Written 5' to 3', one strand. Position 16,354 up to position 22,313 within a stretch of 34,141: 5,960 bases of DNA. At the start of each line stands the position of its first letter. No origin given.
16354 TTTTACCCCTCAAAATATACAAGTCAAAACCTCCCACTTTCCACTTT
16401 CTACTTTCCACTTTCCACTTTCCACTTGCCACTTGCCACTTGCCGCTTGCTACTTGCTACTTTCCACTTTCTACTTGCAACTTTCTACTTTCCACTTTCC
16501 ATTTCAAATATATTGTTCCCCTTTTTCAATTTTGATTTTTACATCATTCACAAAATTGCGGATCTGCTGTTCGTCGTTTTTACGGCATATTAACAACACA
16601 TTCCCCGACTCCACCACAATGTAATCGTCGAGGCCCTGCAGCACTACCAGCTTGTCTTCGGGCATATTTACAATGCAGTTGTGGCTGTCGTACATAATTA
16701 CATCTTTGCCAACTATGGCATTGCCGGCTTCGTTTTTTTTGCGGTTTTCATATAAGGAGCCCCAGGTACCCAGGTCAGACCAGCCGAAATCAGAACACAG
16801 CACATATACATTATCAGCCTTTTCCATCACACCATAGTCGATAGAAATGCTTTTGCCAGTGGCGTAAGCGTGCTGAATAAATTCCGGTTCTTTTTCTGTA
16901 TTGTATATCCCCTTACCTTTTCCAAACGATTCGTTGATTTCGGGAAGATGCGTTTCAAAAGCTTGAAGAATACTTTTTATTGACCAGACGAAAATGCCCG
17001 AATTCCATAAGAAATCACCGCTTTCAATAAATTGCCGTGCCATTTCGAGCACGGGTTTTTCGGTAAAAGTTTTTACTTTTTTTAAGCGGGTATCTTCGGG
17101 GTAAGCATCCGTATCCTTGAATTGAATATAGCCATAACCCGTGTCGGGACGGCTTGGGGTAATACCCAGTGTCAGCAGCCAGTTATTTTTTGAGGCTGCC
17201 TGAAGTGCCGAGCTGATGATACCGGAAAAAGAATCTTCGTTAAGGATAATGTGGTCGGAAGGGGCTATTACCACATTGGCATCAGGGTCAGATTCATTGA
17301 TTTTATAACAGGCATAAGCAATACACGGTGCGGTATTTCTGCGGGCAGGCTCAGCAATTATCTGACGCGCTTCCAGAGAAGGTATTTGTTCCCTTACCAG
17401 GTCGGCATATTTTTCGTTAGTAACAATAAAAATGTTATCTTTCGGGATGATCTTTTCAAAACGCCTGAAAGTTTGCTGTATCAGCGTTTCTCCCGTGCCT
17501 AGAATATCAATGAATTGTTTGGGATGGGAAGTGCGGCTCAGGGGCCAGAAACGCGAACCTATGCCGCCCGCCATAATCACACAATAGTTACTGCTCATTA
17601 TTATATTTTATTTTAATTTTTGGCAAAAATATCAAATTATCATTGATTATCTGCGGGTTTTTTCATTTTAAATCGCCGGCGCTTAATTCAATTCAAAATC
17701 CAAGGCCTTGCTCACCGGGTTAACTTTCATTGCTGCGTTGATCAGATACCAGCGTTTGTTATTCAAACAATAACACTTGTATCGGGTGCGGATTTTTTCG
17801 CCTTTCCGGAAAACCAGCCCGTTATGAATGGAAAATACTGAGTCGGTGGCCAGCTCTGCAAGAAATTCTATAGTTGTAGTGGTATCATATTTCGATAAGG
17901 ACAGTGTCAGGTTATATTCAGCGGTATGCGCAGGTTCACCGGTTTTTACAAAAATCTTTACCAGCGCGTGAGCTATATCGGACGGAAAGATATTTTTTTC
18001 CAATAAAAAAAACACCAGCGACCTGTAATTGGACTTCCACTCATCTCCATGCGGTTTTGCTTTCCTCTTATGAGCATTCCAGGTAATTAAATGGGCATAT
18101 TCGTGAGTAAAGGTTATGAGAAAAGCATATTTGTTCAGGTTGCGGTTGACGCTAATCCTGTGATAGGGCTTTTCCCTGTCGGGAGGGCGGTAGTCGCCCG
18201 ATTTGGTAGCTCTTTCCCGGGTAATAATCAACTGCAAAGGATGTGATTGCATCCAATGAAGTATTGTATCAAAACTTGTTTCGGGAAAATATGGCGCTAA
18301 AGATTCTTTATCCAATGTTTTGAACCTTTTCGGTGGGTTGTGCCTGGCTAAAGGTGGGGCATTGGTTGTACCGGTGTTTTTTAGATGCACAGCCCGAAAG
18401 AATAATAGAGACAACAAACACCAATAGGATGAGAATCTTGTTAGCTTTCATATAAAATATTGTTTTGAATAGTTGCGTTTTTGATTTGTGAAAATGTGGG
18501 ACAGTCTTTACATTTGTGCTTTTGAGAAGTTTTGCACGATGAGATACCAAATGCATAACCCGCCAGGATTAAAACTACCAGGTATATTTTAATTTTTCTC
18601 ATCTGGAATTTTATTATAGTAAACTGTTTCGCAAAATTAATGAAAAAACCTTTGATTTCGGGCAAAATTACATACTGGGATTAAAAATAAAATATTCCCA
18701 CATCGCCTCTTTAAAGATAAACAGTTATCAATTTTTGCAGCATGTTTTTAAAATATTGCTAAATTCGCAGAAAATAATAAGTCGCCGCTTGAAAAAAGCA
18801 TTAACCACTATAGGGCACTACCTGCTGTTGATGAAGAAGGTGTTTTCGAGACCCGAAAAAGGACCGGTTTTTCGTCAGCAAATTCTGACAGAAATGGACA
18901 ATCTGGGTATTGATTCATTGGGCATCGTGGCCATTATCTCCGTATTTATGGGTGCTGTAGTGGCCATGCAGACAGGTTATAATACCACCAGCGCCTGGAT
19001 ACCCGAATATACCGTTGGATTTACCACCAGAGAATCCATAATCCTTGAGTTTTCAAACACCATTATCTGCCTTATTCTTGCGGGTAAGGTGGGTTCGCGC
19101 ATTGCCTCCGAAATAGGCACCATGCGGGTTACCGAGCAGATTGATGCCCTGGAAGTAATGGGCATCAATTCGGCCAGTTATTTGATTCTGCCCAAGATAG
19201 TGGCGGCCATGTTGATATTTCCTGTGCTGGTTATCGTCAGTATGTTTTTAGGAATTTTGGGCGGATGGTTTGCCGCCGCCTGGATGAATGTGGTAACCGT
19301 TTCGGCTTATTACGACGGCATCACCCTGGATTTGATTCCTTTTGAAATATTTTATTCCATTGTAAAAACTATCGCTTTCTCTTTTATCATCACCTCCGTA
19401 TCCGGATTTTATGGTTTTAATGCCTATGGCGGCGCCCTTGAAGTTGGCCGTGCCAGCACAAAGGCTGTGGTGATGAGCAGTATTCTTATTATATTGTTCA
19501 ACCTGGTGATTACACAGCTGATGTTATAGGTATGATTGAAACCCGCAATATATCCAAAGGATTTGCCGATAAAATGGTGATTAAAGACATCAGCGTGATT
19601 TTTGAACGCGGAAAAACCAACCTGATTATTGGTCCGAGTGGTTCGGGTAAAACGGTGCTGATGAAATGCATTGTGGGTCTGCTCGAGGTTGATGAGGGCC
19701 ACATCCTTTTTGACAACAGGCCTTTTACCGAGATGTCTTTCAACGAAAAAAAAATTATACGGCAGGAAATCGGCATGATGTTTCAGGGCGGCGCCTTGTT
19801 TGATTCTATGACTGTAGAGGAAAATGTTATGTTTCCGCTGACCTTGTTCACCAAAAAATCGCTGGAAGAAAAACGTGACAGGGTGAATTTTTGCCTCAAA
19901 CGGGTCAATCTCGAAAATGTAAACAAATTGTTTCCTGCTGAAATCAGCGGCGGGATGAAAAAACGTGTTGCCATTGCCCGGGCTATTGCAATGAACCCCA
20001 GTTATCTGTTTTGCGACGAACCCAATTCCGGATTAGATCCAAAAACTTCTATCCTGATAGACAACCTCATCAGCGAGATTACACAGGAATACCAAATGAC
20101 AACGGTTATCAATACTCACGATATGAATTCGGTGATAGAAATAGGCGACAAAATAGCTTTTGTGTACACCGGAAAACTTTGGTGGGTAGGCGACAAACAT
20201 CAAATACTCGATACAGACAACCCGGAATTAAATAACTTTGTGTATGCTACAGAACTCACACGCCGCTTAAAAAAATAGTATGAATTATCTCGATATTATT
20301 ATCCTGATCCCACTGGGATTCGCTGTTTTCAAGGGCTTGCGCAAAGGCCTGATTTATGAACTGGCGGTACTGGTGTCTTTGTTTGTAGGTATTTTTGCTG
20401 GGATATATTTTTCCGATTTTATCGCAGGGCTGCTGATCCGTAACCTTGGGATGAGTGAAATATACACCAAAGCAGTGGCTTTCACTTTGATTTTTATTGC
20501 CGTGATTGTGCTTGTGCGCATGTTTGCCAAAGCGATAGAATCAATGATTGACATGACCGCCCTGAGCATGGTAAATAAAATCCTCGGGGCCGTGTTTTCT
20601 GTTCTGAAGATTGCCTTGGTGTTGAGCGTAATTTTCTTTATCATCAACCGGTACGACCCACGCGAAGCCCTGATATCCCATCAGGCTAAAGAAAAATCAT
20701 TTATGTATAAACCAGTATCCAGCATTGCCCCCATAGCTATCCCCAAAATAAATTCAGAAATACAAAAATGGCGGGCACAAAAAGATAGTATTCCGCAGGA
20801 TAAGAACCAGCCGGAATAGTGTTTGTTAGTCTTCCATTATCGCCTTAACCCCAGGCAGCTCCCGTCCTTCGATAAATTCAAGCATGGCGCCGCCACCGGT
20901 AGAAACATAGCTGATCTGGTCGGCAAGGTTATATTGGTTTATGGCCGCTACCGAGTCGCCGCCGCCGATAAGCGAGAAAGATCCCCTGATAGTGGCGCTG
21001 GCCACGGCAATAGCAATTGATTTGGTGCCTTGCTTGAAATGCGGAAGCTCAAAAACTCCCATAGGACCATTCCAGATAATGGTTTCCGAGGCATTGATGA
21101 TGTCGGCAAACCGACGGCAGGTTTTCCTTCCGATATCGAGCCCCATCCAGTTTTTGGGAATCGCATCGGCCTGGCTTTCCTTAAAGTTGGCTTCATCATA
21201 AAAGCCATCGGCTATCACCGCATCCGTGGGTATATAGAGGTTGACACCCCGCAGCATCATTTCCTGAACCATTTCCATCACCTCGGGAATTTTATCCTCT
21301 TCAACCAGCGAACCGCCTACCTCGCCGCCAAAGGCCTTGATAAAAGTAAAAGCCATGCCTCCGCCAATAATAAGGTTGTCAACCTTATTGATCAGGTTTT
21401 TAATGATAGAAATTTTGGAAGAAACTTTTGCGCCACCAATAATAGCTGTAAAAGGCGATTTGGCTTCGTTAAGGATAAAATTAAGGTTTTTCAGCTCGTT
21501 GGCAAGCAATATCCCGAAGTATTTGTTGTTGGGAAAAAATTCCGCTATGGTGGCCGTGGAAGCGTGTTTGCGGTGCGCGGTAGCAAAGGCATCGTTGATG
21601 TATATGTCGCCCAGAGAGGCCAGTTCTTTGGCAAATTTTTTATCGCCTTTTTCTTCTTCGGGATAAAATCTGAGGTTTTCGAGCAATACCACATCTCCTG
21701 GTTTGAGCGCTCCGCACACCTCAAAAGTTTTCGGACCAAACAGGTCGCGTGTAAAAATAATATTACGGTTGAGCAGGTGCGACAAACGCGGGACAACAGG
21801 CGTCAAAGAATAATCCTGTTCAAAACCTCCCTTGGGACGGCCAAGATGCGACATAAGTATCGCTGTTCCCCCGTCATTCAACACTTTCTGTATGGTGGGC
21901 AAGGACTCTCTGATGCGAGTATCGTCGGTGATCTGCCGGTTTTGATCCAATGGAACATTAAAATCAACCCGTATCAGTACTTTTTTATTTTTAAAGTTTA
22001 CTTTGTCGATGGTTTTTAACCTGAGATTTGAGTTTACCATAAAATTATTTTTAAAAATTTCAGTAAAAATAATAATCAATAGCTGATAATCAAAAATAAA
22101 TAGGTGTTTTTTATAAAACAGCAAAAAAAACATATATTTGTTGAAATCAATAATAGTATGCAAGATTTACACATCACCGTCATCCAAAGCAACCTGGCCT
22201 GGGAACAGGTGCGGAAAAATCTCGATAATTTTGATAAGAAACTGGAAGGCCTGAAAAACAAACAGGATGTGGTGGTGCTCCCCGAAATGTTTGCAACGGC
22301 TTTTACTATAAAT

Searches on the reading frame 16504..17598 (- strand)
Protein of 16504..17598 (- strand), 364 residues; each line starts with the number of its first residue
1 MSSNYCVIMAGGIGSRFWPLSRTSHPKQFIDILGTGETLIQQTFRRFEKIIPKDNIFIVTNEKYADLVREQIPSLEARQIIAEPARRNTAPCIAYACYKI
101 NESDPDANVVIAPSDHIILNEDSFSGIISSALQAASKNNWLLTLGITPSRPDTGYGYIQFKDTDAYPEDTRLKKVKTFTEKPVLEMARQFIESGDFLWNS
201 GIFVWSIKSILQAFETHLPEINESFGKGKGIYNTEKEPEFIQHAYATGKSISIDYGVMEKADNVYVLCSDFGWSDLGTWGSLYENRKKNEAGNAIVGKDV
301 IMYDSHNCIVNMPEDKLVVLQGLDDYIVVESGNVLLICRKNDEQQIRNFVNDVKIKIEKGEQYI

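Call 65: search_protein_families(library=pfam, proteins=[window:16504-17598:-], max_evalue=0.001)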
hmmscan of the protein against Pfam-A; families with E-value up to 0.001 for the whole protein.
window:16504-17598:- (364 aa): 3 families
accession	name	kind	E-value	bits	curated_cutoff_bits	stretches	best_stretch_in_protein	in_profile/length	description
PF00483.29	NTP_transferase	-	4.2e-40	138.3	21.2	1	7-289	3-242/245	Nucleotidyl transferase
PF22640.1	ManC_GMP_beta-helix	-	4.6e-09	36.5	27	1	299-351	2-53/55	MannoseP isomerase/GMP-like beta-helix domain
PF12804.13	NTP_transf_3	-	5.5e-09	36.8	27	1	6-132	1-112/160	MobA-like NTP transferase domain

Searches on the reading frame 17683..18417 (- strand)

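Call 65: search_protein_families(library=pfam, proteins=[window:17683-18417:-], max_evalue=0.001)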
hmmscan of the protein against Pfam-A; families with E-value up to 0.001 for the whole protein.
window:17683-18417:- (244 aa): 1 family
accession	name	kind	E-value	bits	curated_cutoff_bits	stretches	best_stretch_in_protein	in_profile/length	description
PF10263.15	SprT-like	-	5.2e-07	29.9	25.6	1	71-132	31-93/108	SprT-like family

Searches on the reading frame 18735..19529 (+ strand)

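Call 65: search_protein_families(library=pfam, proteins=[window:18735-19529:+], max_evalue=0.001)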
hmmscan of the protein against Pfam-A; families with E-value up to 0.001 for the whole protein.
window:18735-19529:+ (264 aa): 1 family
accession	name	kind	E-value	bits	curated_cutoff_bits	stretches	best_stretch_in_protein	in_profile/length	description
PF02405.21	MlaE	-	4.2e-64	216.5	22.5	1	51-262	2-212/212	Permease MlaE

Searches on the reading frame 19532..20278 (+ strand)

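Call 65: search_protein_families(library=pfam, proteins=[window:19532-20278:+], max_evalue=0.001)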
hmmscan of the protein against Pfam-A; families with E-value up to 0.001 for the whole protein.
window:19532-20278:+ (248 aa): 3 families
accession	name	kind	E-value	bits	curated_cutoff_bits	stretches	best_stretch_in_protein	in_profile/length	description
PF00005.33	ABC_tran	-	2.2e-33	116.2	25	1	18-165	2-136/137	ABC transporter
PF13304.12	AAA_21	-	9.2e-08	32.9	27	0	30-85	2-55/304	AAA domain, putative AbiEii toxin, Type IV TA system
PF02463.25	SMC_N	-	1.5e-06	28.3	40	1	27-201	24-204/220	RecF/RecN/SMC N terminal domain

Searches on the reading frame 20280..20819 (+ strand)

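Call 68: search_protein_families(library=pfam, proteins=[window:20280-20819:+], max_evalue=0.001)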
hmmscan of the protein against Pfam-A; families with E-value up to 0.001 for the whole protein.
window:20280-20819:+ (179 aa): 1 family
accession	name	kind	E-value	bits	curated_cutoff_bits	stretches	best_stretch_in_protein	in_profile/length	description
PF02674.22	Colicin_V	-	4.4e-27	95.3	29.3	1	4-150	1-143/144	Colicin V production protein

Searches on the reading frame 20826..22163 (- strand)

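Call 68: search_protein_families(library=pfam, proteins=[window:20826-22163:-], max_evalue=0.001)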
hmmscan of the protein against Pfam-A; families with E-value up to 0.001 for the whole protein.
window:20826-22163:- (445 aa): 1 family
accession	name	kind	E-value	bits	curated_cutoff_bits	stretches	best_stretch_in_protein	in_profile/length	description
PF00162.24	PGK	-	9.6e-152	505.8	27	1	52-434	1-379/379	Phosphoglycerate kinase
